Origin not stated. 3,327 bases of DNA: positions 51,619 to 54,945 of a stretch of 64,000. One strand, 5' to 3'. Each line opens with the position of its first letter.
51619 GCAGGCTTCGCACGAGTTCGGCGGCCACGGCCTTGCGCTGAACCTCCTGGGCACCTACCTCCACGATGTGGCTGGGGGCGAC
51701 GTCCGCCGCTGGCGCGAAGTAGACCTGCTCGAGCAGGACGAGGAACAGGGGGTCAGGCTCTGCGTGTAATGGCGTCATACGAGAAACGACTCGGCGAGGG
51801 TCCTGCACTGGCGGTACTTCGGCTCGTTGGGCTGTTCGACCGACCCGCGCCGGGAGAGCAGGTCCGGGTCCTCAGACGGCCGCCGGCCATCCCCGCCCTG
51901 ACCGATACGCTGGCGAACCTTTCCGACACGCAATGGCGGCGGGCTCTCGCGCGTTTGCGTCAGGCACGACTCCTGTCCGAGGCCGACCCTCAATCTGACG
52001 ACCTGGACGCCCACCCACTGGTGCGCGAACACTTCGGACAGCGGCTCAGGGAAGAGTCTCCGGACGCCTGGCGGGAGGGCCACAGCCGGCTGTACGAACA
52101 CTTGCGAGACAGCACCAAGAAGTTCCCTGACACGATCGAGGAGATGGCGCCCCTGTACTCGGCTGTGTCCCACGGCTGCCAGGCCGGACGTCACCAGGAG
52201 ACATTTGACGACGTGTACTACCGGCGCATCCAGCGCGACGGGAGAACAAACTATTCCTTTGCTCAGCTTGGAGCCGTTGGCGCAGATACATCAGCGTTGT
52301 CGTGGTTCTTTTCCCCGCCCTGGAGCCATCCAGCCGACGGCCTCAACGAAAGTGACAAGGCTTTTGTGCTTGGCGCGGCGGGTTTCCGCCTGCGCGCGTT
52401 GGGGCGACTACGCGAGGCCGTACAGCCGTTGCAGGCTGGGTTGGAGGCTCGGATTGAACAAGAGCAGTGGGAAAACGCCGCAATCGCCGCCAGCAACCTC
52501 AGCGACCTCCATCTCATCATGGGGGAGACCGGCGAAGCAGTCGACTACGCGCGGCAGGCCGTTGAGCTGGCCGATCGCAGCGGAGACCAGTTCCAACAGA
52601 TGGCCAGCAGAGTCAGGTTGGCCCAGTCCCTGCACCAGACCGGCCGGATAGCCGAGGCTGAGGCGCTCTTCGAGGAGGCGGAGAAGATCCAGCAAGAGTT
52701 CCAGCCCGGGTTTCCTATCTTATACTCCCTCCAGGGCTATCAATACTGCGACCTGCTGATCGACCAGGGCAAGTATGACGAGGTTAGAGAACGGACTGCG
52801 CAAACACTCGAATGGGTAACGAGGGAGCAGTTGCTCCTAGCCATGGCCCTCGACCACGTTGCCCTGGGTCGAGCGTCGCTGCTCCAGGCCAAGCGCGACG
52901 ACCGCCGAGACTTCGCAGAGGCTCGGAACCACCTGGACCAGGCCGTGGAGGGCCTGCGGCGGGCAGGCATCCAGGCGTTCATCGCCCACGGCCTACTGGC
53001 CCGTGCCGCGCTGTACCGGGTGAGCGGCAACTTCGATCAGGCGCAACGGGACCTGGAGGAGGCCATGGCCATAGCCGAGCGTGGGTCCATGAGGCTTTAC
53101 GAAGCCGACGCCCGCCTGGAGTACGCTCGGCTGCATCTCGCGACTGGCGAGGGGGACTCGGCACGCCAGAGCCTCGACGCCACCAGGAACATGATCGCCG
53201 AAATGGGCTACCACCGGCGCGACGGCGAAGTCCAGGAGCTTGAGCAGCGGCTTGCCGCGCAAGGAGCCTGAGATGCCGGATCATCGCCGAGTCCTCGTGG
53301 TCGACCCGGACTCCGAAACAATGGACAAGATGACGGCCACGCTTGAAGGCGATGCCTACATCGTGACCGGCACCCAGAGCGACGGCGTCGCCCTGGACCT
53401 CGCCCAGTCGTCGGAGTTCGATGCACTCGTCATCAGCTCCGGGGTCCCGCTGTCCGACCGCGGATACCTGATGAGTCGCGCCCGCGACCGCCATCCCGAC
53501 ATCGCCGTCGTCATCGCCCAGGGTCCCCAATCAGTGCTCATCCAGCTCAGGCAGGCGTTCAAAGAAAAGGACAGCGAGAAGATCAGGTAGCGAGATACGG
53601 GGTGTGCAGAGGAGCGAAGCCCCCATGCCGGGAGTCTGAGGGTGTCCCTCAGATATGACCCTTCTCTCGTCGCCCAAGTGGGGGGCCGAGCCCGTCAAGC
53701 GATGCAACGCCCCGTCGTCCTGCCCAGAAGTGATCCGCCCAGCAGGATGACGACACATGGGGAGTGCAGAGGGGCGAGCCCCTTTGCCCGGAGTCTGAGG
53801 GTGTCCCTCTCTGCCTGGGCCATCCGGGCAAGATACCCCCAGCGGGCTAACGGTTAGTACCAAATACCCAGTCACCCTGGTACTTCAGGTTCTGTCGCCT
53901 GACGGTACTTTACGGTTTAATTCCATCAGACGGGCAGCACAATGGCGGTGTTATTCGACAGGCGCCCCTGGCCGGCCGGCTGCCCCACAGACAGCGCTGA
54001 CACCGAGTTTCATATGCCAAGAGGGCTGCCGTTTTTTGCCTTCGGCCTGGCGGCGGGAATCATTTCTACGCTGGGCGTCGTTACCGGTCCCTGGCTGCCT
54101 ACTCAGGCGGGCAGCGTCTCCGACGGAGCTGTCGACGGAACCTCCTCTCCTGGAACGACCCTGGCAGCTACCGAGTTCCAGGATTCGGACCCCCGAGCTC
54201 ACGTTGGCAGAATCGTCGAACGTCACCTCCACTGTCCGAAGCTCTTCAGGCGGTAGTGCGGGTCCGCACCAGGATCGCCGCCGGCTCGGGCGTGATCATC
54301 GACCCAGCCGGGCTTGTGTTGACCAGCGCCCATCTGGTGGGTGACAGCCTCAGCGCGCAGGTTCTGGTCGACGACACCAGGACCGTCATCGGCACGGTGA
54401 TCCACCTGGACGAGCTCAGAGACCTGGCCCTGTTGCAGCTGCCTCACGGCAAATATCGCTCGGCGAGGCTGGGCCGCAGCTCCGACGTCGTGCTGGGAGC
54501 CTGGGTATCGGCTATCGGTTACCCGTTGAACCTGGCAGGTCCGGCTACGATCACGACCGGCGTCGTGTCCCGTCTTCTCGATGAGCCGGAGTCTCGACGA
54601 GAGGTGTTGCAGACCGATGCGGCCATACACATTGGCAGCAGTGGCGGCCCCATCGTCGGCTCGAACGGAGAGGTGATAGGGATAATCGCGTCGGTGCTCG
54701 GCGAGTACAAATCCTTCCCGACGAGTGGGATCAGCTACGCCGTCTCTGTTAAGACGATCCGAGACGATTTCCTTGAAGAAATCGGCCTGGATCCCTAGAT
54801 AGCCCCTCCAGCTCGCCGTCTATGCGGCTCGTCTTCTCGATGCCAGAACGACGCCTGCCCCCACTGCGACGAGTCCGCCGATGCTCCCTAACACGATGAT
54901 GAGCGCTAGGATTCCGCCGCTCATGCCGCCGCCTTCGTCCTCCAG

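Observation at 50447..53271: TIR/SEFIR-NB-ARC and TPR halves of a STAND (NLR-like) protein are separated by a one-base shift at a G5 run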

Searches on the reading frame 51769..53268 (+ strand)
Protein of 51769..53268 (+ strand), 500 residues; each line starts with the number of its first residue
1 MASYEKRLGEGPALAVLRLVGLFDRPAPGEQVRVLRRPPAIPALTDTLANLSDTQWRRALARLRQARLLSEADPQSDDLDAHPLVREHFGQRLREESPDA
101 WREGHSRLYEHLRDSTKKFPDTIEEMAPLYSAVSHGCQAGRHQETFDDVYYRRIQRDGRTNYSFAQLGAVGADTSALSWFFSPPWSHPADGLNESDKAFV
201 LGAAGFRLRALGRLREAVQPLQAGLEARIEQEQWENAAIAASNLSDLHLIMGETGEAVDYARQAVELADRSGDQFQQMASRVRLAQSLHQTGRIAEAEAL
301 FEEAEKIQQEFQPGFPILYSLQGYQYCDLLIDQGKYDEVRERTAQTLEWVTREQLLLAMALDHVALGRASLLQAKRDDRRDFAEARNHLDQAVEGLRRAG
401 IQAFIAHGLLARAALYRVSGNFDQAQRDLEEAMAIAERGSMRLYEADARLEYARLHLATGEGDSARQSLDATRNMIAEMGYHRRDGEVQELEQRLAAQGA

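Call 4: search_protein_families(library=pfam, proteins=[window:51769-53268:+], max_evalue=0.01)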
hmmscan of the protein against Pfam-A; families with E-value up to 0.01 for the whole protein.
window:51769-53268:+ (500 aa): 13 families
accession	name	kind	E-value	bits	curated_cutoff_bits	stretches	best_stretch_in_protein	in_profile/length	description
PF13424.12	TPR_12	-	2.1e-15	57.1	30.1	3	237-309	2-76/77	Tetratricopeptide repeat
PF17874.7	TPR_MalT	-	7.9e-11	42.2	45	2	208-350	90-231/336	MalT-like TPR region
PF07719.23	TPR_2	-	4.6e-09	36.2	27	0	408-436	3-31/34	Tetratricopeptide repeat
PF13374.12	TPR_10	-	6e-08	32.9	27.5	0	279-304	3-28/42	Tetratricopeptide repeat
PF14559.12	TPR_19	-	1.7e-07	31.9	25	1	419-472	4-51/68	Tetratricopeptide repeat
PF00515.34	TPR_1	-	2.2e-07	30.8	27.8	0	283-310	6-33/34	Tetratricopeptide repeat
PF13181.12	TPR_8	-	2.7e-07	30.6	25.7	0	282-309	5-32/34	Tetratricopeptide repeat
PF13428.12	TPR_14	-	6.3e-06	26.8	23.5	0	281-306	4-29/44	Tetratricopeptide repeat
PF24885.1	TPR_NPHP3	-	0.0018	18.2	100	0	203-310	104-215/239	Nephrocystin-3 TPR domain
PF13432.12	TPR_16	-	0.0022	18.9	32.7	0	280-306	33-59/65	Tetratricopeptide repeat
PF07721.20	TPR_4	-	0.0036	18.2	27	1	279-303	2-26/26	Tetratricopeptide repeat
PF10602.15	RPN7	-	0.0049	17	29.6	0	384-481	14-108/174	26S proteasome subunit RPN7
PF12895.13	ANAPC3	-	0.0094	16.7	27.2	0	262-304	40-82/82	Anaphase-promoting complex, cyclosome, subunit 3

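Call 5: search_protein_families(library=padloc, proteins=[window:51769-53268:+], max_evalue=0.01)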
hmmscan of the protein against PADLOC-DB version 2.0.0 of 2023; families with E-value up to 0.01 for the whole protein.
window:51769-53268:+ (500 aa): 0 families

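Call 54: search_protein_representatives(protein=window:51769-53268:+)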
Query: 500 residues. Proteins with E-value up to 0.001 (for the whole library): 6286; up to 1e-10: 4078; up to 1e-30: 2194. The best 150 are listed.
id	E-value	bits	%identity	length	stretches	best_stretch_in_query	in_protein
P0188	2.2e-211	719.2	43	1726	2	1-493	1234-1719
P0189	8.5e-164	562.3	54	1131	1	1-494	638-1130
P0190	2.2e-160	551.1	56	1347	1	1-491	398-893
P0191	1.3e-156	538.6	56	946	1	1-495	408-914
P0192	2.6e-150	517.8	53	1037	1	1-495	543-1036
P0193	5.0e-150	516.9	52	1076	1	1-493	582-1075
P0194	3.5e-148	510.8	49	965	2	2-491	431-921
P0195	8.7e-148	509.5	53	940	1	1-492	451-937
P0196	5.9e-146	503.5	50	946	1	2-496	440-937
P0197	1.9e-144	498.5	56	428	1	1-416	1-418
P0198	1.6e-143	495.5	51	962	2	3-488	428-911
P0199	4.2e-143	494.1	53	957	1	1-494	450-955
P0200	1.5e-142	492.2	51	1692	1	1-495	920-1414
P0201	6.8e-141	486.8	49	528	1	1-495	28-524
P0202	9.9e-141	486.2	52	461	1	35-494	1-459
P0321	9.9e-113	393.9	46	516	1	3-495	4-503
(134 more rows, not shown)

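Call 55: find_encoding_contigs(protein=P0321, flank=3000, max_places=2)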
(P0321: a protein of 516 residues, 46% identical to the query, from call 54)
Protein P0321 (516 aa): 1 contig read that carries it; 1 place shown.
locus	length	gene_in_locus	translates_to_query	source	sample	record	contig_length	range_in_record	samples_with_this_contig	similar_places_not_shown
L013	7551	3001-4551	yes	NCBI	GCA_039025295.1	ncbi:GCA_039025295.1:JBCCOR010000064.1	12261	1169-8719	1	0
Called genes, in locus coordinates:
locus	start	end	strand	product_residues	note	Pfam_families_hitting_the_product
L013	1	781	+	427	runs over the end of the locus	PF12832:MFS_1_like, PF13347:MFS_2 (weak), PF00083:Sugar_tr, PF07690:MFS_1, PF12832:MFS_1_like, PF13347:MFS_2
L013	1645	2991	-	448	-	-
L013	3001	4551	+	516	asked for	-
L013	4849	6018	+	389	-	PF13439:Glyco_transf_4, PF13579:Glyco_trans_4_4, PF20706:GT4-conflict, PF00534:Glycos_transf_1, PF13692:Glyco_trans_1_4, PF13524:Glyco_trans_1_2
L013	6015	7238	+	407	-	PF13439:Glyco_transf_4 (weak), PF20706:GT4-conflict (weak), PF00534:Glycos_transf_1, PF13692:Glyco_trans_1_4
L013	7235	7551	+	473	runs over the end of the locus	PF13727:CoA_binding_3, PF01408:GFO_IDH_MocA, PF02397:Bac_transf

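Call 56: find_encoding_contigs(protein=P0201, flank=3000, max_places=2)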
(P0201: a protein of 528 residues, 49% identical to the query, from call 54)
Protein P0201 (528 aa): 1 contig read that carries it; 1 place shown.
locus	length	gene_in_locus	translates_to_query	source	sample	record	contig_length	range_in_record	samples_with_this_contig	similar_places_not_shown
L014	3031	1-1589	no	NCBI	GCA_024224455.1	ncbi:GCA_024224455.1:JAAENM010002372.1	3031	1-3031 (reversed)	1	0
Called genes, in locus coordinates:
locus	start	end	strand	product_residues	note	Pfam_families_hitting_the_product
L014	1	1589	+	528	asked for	PF13424:TPR_12 (faint), PF17874:TPR_MalT (faint)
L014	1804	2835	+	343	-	PF00248:Aldo_ket_red, PF13183:Fer4_8 (weak), PF13187:Fer4_9, PF13534:Fer4_17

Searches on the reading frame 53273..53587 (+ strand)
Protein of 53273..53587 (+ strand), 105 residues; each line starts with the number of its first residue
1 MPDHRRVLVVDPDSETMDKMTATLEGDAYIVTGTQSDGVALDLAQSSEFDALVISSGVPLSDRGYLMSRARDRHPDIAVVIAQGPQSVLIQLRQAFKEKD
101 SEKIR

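Call 30: search_protein_families(library=pfam, proteins=[window:53273-53587:+], max_evalue=0.001)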
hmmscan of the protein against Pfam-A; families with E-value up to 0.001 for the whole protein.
window:53273-53587:+ (105 aa): 1 family
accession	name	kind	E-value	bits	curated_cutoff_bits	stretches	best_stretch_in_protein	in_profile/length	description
PF02254.24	TrkA_N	-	0.00041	21.1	23.8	1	4-81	21-95/116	TrkA-N domain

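Call 61: search_protein_families(library=padloc, proteins=[window:53273-53587:+], max_evalue=1)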
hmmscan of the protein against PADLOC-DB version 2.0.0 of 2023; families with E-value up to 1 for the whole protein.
window:53273-53587:+ (105 aa): 0 families

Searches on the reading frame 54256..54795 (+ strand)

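Call 30: search_protein_families(library=pfam, proteins=[window:54256-54795:+], max_evalue=0.001)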
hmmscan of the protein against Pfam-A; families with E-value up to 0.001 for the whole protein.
window:54256-54795:+ (180 aa): 2 families
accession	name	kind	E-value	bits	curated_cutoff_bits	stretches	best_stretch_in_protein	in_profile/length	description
PF13365.12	Trypsin_2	-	4.4e-30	105.7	27.6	1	10-143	1-144/144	Trypsin-like peptidase domain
PF00089.32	Trypsin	-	5.7e-09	36.6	20.6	1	11-149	28-200/220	Trypsin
